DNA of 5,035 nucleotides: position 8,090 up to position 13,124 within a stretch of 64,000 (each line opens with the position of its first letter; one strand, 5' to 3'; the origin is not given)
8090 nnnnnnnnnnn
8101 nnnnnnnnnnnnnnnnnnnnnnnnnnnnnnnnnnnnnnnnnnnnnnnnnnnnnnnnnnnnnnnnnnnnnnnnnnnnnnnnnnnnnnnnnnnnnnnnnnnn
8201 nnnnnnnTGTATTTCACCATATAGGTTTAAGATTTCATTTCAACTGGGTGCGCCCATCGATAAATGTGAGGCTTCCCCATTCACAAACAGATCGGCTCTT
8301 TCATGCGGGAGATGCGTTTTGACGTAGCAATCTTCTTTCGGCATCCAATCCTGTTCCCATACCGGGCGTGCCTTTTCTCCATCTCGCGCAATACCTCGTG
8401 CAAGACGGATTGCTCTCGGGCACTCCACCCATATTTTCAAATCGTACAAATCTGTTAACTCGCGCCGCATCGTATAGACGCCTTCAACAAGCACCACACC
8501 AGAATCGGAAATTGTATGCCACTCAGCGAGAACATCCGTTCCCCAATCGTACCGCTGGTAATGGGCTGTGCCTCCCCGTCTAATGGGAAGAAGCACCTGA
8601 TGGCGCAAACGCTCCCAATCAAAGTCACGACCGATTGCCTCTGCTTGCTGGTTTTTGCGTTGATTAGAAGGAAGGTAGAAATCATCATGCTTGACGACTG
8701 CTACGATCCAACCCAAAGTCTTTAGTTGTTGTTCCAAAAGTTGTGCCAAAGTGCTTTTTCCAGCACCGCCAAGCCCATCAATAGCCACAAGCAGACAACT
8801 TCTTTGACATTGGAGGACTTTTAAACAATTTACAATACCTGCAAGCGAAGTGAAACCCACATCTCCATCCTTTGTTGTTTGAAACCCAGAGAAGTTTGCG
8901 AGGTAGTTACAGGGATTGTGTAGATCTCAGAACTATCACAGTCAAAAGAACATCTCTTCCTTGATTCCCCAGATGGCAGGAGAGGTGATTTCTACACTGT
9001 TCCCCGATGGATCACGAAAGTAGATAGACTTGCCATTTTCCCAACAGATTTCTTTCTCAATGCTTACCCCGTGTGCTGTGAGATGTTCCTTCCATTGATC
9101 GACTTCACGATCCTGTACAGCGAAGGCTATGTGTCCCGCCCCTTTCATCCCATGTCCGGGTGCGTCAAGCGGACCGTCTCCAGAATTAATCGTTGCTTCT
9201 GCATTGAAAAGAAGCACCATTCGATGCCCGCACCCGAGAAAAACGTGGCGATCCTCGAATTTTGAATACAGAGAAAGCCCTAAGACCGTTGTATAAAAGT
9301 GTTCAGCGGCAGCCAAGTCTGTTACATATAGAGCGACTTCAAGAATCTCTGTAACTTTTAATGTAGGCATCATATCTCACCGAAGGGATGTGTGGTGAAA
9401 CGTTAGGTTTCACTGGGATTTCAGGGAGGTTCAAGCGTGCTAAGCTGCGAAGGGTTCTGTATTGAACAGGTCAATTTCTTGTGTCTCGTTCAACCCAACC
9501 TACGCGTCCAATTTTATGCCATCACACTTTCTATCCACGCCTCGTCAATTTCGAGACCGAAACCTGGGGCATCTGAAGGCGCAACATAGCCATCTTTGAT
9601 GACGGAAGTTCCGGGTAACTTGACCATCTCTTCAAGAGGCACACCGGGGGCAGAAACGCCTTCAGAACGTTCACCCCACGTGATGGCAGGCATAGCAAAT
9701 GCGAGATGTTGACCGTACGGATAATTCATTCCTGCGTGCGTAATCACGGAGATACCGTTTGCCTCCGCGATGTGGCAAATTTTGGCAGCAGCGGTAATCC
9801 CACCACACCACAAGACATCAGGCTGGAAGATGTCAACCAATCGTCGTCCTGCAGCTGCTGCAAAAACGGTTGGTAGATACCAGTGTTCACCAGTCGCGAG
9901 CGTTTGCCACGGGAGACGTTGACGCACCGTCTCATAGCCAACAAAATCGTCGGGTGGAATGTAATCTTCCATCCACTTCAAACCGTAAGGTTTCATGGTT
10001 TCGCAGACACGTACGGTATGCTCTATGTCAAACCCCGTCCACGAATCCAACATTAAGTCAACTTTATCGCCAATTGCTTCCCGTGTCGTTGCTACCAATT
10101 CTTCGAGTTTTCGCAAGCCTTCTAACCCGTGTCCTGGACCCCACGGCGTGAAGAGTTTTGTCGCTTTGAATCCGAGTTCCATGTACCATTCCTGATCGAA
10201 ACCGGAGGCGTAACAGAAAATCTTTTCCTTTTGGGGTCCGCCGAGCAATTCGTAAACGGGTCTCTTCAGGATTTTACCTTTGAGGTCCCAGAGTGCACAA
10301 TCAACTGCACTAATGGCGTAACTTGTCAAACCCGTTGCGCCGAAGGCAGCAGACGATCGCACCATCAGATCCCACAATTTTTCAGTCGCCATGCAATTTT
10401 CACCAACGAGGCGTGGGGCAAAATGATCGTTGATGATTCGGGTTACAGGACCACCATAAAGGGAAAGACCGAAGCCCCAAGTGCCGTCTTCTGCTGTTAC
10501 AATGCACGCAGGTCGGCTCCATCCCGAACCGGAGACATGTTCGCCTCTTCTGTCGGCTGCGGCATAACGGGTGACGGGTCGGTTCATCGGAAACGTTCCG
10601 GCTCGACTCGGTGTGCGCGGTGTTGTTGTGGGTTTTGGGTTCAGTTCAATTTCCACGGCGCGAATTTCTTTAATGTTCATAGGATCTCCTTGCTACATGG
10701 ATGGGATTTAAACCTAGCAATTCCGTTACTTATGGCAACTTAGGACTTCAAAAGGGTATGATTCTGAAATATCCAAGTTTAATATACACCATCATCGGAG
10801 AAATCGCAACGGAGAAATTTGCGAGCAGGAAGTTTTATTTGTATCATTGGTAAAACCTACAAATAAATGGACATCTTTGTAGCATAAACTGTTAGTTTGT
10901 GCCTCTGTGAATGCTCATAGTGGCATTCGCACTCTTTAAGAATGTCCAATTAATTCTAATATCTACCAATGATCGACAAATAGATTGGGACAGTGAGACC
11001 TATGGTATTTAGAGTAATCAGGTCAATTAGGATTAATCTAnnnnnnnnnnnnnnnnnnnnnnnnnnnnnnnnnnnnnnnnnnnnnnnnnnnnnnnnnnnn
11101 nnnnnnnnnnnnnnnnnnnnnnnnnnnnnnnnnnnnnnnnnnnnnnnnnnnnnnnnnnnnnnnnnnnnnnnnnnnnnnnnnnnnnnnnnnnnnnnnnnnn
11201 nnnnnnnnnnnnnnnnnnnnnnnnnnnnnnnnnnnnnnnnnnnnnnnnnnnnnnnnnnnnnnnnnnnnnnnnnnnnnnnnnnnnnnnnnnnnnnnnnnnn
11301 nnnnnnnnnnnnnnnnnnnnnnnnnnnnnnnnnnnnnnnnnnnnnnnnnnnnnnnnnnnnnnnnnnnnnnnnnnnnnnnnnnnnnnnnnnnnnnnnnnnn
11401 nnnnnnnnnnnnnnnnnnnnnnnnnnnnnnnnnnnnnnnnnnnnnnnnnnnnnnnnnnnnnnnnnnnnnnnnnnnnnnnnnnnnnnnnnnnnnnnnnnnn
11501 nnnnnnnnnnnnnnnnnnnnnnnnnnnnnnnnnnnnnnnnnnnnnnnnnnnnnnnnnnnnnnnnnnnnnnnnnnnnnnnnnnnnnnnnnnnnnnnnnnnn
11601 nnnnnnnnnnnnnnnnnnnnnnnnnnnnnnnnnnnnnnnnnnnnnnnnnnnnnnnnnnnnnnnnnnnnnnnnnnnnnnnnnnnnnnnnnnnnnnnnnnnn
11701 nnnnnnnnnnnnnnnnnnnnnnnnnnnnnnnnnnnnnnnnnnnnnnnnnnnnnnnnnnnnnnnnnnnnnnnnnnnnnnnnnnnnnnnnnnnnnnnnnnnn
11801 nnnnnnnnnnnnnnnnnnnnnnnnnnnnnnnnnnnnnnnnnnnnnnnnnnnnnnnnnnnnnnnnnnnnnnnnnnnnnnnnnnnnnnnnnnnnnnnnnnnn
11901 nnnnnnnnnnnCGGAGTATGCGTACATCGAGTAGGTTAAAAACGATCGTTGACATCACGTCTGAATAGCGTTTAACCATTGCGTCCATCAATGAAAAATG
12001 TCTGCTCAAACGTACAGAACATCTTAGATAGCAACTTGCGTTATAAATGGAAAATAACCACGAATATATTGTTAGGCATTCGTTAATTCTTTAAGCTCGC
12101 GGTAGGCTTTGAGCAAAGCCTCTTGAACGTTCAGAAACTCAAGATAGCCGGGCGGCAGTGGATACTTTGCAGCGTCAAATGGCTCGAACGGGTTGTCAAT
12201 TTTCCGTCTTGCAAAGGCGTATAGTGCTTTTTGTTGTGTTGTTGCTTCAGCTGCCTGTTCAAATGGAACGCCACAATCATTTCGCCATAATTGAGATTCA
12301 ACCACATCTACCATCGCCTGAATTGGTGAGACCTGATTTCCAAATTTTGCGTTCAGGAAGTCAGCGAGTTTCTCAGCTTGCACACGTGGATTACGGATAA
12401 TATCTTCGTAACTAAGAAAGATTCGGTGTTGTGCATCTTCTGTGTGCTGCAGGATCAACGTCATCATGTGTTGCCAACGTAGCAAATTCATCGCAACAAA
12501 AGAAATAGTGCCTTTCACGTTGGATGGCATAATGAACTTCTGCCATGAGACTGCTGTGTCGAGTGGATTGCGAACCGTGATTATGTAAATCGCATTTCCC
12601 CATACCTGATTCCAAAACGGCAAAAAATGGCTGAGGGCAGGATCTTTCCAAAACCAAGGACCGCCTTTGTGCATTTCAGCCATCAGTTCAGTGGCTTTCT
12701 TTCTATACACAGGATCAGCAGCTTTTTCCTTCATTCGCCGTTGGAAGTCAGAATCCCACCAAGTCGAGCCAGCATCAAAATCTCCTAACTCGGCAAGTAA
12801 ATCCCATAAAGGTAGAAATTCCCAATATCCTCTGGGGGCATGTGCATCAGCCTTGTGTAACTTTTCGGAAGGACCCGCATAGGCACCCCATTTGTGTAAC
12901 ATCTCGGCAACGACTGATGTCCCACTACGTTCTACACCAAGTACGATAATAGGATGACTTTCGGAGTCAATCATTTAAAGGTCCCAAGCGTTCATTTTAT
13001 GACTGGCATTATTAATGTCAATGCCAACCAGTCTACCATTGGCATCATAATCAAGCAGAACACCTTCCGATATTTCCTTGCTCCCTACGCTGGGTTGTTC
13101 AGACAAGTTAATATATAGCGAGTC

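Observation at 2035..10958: Near-identical 110-bp inverted repeats bracketing an 8.7-kb nine-gene block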

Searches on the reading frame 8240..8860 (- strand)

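Call 8: search_protein_families(library=pfam, proteins=[window:8240-8860:-])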
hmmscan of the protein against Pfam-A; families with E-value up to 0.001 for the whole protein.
window:8240-8860:- (206 aa): 3 families
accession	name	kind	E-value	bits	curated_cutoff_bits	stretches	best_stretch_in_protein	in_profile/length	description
PF00485.24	PRK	-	1.8e-11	44.7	22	1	25-161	2-151/196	Phosphoribulokinase / Uridine kinase family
PF13238.12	AAA_18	-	2e-05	25.5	29.4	1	25-164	1-116/128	AAA domain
PF13191.12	AAA_16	-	0.00069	20.6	32.6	0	21-89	23-82/167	AAA ATPase domain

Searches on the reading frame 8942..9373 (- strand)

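Call 8: search_protein_families(library=pfam, proteins=[window:8942-9373:-])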
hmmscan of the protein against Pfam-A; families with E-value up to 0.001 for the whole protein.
window:8942-9373:- (143 aa): 4 families
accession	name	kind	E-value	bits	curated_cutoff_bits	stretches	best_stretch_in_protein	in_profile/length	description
PF00903.31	Glyoxalase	-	1.6e-18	67.7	20.6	1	10-129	2-121/121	Glyoxalase/Bleomycin resistance protein/Dioxygenase superfamily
PF22677.2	Ble-like_N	-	1.9e-05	24.8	24.5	1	10-39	2-32/41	Bleomycin resistance protein-like N-terminal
PF13669.12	Glyoxalase_4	-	0.00024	21.8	27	1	13-109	3-98/109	Glyoxalase/Bleomycin resistance protein/Dioxygenase superfamily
PF18029.7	Glyoxalase_6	-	0.00073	20.6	23.6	1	13-129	2-105/106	Glyoxalase-like domain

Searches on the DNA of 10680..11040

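Call 61: search_rna_families(source=window, start=10680, end=11040, threshold=evalue, max_evalue=1)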
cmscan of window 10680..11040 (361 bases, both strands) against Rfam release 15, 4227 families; matches with E-value up to 1: 0.
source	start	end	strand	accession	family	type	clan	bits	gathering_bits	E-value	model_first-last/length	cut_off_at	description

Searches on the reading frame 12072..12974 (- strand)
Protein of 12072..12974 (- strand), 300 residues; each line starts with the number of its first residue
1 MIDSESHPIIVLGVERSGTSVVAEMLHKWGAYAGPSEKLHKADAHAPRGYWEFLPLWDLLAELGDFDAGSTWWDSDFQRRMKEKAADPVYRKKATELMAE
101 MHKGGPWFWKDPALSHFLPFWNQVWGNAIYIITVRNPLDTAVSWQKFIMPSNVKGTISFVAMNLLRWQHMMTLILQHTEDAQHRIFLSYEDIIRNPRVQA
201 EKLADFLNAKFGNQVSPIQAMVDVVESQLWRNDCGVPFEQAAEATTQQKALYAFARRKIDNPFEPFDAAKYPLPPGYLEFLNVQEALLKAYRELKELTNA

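Call 30: find_encoding_contigs(protein=window:12072-12974:-, flank=10000, max_places=10)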
Protein window:12072-12974:- (300 aa): no gene with exactly this product is on record in the collection.

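Call 48: search_protein_families(library=pfam, proteins=[window:12072-12974:-], max_evalue=0.00001)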
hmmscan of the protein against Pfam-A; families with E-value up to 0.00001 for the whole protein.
window:12072-12974:- (300 aa): 2 families
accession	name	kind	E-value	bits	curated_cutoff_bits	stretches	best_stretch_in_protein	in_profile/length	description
PF13469.12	Sulfotransfer_3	-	2.8e-19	70.7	27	1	8-210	1-213/216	Sulfotransferase family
PF00685.33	Sulfotransfer_1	-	4.3e-12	46.4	22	1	8-214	3-186/255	Sulfotransferase domain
